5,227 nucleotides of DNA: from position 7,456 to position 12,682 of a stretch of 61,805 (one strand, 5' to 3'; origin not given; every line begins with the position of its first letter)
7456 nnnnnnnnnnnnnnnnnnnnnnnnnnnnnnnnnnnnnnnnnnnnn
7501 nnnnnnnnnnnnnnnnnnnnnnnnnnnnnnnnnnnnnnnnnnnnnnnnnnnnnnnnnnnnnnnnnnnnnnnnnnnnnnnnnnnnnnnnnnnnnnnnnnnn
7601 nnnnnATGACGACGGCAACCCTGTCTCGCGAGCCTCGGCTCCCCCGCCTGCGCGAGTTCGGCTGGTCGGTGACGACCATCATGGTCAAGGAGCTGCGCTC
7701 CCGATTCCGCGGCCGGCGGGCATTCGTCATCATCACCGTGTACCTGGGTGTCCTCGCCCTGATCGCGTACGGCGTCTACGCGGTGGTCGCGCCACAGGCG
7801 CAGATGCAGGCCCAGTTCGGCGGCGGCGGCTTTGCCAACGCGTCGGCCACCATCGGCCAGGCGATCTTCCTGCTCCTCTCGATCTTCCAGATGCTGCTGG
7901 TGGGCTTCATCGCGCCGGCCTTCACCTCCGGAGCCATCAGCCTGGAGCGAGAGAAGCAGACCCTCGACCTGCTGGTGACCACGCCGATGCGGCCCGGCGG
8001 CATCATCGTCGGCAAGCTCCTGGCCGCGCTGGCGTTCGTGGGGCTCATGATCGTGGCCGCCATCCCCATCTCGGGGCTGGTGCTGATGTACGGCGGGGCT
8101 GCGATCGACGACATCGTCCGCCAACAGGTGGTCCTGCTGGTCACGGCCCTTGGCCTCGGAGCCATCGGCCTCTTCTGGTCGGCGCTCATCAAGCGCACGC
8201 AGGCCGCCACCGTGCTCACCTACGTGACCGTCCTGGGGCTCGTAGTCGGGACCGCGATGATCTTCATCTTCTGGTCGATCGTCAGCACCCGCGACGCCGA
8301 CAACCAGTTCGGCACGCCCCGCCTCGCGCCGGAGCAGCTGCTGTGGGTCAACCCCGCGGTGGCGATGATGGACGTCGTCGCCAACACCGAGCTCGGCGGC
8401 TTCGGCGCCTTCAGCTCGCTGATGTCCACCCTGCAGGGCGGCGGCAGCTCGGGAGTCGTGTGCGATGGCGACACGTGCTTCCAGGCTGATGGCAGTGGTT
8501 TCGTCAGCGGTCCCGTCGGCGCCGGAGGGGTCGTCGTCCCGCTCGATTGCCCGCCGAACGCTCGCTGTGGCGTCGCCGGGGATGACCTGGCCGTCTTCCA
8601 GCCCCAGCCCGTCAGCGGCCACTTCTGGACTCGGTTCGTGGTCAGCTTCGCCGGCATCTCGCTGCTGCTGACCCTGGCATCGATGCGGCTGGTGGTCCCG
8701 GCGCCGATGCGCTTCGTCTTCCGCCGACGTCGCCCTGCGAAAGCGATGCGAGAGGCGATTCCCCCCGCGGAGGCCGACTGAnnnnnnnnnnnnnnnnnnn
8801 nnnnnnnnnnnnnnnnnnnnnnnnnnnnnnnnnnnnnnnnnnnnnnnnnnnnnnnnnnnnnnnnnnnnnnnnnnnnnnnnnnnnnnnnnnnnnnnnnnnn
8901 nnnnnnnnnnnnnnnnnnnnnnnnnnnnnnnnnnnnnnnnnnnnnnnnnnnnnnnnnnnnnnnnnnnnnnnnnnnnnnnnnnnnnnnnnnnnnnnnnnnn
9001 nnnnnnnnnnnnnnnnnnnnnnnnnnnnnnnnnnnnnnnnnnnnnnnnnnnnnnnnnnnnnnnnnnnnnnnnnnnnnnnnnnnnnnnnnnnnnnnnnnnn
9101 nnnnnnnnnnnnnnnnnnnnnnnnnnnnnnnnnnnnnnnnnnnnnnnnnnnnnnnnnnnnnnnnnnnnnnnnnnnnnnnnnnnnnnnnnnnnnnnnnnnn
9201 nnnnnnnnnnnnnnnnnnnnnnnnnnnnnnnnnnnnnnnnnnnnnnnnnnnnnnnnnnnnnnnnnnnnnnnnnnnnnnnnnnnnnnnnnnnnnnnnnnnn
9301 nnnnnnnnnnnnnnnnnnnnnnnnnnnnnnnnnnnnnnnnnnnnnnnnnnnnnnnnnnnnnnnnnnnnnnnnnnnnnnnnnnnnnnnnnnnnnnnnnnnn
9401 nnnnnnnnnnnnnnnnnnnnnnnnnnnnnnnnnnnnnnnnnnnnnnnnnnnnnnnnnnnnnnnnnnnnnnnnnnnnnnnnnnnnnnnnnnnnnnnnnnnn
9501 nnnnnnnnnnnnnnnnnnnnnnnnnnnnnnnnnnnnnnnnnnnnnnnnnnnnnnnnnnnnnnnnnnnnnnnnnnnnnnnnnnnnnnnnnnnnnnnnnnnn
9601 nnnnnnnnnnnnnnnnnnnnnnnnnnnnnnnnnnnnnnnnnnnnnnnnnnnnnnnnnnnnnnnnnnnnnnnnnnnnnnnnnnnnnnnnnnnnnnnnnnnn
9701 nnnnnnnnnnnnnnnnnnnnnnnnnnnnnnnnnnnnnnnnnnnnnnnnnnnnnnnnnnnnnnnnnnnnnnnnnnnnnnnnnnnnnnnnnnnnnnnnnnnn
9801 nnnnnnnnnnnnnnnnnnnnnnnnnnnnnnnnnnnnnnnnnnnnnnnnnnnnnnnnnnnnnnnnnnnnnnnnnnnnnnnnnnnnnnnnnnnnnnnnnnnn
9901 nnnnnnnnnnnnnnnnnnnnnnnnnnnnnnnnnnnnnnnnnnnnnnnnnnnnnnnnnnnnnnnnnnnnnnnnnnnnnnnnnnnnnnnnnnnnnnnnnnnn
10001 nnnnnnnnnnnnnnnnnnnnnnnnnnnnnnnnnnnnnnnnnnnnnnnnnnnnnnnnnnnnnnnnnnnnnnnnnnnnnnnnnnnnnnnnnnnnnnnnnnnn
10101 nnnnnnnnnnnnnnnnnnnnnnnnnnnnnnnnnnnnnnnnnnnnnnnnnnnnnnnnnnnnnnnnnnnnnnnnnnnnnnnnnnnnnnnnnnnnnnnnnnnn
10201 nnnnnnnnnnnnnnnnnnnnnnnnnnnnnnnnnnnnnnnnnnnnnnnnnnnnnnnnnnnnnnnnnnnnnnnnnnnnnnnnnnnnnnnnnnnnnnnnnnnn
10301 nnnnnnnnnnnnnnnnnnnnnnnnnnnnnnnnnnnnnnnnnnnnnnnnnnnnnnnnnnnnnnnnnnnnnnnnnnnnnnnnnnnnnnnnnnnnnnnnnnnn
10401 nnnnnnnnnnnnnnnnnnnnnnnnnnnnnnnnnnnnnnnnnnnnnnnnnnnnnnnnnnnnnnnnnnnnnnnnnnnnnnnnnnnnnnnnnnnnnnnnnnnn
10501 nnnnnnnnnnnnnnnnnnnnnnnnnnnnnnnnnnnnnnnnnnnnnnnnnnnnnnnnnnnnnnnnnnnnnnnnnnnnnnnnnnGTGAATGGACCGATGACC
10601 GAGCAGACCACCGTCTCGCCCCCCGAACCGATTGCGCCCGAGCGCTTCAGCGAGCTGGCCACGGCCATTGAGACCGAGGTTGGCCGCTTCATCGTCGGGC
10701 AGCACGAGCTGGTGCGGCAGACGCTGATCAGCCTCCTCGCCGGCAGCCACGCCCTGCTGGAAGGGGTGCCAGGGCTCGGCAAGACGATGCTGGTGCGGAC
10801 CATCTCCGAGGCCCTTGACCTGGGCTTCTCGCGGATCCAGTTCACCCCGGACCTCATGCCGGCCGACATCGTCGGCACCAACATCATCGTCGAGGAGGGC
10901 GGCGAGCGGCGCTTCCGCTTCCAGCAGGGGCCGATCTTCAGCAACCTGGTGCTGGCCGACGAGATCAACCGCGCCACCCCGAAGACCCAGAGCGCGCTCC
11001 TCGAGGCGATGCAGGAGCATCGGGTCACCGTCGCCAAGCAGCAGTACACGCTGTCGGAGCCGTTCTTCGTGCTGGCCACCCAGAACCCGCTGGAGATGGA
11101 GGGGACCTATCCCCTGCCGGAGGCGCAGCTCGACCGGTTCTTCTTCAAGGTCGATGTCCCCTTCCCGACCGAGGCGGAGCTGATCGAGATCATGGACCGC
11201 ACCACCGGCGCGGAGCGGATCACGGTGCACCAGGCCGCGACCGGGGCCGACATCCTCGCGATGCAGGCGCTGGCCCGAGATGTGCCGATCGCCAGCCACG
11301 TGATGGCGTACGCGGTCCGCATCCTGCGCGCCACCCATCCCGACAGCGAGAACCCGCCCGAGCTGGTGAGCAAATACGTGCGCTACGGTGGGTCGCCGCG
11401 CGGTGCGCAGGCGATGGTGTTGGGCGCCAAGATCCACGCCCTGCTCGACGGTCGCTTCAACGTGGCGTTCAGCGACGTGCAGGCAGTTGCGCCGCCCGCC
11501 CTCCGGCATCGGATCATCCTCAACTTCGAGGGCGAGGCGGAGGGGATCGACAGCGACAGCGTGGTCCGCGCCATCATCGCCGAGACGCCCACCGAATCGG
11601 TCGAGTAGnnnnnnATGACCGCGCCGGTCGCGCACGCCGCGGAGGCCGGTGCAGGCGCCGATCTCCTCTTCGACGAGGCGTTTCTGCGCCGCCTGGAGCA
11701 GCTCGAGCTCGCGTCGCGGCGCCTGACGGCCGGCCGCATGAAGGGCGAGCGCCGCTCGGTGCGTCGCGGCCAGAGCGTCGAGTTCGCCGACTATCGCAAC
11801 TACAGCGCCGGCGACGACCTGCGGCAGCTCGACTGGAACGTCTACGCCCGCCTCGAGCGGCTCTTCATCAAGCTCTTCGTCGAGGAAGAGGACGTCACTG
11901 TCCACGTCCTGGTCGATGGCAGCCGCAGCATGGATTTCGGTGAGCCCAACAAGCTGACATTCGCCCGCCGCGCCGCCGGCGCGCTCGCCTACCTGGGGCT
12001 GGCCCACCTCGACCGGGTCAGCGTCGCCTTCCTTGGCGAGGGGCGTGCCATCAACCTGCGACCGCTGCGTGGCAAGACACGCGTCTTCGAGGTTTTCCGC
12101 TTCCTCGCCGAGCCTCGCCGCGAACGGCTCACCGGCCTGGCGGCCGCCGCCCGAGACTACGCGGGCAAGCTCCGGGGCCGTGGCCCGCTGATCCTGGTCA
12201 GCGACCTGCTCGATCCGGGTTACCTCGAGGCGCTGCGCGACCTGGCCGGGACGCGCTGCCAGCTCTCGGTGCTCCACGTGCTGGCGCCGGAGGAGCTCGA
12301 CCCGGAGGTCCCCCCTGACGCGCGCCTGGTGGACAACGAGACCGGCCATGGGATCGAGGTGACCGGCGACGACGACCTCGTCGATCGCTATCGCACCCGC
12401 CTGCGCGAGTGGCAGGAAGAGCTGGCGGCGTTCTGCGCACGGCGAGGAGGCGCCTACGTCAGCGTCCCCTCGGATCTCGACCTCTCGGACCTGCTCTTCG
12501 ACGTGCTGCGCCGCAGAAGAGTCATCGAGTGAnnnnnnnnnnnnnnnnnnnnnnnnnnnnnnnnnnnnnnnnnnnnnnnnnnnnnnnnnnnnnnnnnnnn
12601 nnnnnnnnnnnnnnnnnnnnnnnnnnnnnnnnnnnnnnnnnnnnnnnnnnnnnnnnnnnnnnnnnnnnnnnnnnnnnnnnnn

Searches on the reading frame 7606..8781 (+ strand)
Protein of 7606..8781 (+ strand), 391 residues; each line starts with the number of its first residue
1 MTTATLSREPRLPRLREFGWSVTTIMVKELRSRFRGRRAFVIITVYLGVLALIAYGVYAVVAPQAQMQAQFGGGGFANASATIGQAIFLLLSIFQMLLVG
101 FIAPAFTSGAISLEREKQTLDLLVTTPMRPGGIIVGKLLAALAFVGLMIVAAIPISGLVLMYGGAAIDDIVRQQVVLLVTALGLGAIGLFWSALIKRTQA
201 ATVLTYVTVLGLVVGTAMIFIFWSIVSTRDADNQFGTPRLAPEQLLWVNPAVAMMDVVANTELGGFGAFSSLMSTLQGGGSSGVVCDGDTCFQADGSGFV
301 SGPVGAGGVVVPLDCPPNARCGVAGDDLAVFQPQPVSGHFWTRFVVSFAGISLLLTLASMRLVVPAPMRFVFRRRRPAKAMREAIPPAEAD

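Call 88: search_protein_families(library=pfam, proteins=[window:7606-8781:+], max_evalue=0.0001)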
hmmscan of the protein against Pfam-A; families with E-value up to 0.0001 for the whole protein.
window:7606-8781:+ (391 aa): 2 families
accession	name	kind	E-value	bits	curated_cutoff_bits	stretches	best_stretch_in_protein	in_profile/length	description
PF12679.13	ABC2_membrane_2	-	1.3e-15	57.8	27.2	1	24-258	2-239/283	ABC-2 family transporter protein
PF12698.13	ABC2_membrane_3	-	4.3e-05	23.2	31.6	1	90-260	164-317/347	ABC-2 family transporter protein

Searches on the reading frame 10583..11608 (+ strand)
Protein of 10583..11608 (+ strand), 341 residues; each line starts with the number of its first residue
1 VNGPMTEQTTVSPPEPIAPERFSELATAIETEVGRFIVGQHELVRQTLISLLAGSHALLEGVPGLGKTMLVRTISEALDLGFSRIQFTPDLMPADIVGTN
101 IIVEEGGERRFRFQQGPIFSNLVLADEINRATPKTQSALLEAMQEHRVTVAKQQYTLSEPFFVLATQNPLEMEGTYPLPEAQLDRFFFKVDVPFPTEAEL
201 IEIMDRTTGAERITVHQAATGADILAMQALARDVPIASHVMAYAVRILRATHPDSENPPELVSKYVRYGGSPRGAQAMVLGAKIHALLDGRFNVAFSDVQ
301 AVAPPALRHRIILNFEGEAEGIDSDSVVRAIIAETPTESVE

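Call 88: search_protein_families(library=pfam, proteins=[window:10583-11608:+], max_evalue=0.0001)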
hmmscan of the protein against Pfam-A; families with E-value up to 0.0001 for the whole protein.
window:10583-11608:+ (341 aa): 5 families
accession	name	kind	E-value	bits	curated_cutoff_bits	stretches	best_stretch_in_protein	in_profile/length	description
PF07726.17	AAA_3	-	3e-63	212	27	1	56-187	1-130/131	ATPase family associated with various cellular activities (AAA)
PF17863.7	AAA_lid_2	-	9.3e-18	64.2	22.7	1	262-330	5-73/74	AAA lid domain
PF07728.20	AAA_5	-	3.5e-13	50.2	22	1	57-186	2-139/139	AAA domain (dynein-related subfamily)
PF20030.5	bpMoxR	-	1.7e-08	34.3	27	1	30-217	7-191/205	MoxR domain in the MoxR-vWA-beta-propeller ternary systems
PF00004.35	AAA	-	2.5e-06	28.4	21.2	1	58-171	2-113/131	ATPase family associated with various cellular activities (AAA)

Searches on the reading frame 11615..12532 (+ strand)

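Call 88: search_protein_families(library=pfam, proteins=[window:11615-12532:+], max_evalue=0.0001)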
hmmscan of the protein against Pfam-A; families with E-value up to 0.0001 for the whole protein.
window:11615-12532:+ (305 aa): 1 family
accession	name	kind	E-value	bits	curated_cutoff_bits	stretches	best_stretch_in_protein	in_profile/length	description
PF01882.25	DUF58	-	1e-30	107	23.4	1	59-267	1-214/216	Protein of unknown function DUF58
